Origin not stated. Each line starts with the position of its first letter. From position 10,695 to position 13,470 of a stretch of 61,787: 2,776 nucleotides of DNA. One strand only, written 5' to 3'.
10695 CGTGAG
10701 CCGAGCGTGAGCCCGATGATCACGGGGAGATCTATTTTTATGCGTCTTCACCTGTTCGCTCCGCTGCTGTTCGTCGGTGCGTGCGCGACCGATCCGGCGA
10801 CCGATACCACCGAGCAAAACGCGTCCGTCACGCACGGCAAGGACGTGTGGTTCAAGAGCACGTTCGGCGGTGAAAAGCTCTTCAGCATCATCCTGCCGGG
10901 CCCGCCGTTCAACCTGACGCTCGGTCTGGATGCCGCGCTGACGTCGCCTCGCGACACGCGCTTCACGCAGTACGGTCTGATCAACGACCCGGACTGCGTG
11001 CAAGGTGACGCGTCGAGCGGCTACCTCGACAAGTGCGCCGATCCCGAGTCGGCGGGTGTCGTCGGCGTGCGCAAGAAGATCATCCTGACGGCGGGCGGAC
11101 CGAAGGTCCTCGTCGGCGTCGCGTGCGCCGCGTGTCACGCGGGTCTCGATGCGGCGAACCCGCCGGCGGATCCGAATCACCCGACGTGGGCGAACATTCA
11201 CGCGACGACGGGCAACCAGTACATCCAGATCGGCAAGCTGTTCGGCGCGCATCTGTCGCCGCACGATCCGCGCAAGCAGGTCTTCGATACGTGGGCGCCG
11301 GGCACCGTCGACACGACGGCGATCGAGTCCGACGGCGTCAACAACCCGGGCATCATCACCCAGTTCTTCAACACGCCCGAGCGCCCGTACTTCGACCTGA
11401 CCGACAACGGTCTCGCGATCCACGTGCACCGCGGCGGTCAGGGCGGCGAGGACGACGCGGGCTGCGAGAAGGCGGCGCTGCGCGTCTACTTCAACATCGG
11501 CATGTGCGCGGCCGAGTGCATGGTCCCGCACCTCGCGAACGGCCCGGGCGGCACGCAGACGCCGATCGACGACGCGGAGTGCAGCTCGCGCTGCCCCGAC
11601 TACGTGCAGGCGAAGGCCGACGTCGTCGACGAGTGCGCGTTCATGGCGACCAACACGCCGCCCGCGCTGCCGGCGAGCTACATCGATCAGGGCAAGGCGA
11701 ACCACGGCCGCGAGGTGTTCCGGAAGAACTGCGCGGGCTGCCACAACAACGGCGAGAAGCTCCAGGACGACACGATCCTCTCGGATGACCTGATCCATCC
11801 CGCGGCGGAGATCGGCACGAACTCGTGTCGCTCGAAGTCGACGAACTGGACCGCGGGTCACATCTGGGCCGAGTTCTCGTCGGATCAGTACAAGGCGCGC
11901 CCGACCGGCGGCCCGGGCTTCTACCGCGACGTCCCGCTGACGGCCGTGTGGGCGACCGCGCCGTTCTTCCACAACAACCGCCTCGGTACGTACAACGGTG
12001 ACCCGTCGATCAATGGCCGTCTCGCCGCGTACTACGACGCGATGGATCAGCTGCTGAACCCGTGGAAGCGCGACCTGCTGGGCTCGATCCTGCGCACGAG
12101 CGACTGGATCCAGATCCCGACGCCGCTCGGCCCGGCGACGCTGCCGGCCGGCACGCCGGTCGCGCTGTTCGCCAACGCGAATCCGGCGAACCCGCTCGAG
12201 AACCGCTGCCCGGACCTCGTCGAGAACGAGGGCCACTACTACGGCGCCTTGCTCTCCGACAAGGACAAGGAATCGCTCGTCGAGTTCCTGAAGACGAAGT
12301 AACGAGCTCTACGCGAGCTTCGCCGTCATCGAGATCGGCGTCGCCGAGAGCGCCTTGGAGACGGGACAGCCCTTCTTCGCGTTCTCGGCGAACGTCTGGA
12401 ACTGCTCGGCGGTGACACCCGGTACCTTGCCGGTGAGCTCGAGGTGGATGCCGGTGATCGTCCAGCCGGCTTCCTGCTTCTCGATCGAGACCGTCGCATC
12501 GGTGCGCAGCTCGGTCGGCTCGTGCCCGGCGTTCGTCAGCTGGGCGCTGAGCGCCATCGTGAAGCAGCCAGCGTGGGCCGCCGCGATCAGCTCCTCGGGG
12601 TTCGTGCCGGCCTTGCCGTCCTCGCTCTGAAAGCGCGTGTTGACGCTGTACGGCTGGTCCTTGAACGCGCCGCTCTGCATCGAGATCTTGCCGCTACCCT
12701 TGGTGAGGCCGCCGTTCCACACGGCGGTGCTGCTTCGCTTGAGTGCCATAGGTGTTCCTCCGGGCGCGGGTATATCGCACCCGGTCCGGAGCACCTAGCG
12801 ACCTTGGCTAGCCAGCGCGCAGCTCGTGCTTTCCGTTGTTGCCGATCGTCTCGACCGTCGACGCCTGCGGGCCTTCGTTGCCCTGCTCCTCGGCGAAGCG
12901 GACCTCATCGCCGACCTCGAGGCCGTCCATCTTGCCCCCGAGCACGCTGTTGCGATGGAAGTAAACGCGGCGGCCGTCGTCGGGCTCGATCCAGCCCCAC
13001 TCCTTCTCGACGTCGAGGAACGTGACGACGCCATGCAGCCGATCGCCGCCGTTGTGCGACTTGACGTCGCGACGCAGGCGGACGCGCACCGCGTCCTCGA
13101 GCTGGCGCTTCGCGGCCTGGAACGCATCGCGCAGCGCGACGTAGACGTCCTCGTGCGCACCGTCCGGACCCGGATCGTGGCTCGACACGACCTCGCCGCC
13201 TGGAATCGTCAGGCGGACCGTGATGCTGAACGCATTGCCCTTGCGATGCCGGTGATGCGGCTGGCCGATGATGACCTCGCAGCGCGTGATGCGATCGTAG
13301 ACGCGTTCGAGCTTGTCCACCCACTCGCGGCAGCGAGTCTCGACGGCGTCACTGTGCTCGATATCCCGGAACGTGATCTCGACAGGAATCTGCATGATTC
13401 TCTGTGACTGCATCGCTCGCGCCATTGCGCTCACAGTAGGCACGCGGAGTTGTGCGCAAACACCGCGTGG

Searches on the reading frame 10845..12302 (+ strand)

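Call 8: search_protein_families(library=pfam, proteins=[window:10845-12302:+], max_evalue=0.001)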
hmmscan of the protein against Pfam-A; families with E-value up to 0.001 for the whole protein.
window:10845-12302:+ (485 aa): 3 families
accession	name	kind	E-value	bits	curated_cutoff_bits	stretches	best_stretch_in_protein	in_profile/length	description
PF13442.11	Cytochrome_CBB3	-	7.4e-07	29.9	27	0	285-305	3-26/68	Cytochrome C oxidase, cbb3-type, subunit III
PF00034.26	Cytochrom_C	-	1.1e-06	30.3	21.3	0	287-313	3-27/90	Cytochrome c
PF21419.2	RoxA-like_Cyt-c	-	4.1e-05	23.5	26.7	1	360-377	2-19/39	RoxA-like, cytochrome c-like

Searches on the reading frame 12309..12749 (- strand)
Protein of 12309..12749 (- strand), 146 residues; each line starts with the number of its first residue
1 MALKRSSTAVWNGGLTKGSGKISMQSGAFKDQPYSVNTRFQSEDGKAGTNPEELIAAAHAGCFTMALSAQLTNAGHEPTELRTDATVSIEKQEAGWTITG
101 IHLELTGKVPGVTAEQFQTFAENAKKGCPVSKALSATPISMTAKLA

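Call 8: search_protein_families(library=pfam, proteins=[window:12309-12749:-], max_evalue=0.001)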
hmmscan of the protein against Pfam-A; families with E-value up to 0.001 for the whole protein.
window:12309-12749:- (146 aa): 1 family
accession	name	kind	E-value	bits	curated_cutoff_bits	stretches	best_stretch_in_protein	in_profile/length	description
PF02566.24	OsmC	-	2e-20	73.5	27.5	1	46-140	4-96/100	OsmC-like protein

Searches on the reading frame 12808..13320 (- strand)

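Call 8: search_protein_families(library=pfam, proteins=[window:12808-13320:-], max_evalue=0.001)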
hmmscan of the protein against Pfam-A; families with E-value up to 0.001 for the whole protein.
window:12808-13320:- (170 aa): 2 families
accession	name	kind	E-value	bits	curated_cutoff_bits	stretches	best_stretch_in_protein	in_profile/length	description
PF00313.28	CSD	-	8.5e-13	48.4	27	1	96-158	2-65/66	'Cold-shock' DNA-binding domain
PF02482.25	Ribosomal_S30AE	-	3.6e-08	34.4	23.7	1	2-76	23-82/88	Sigma 54 modulation protein / S30EA ribosomal protein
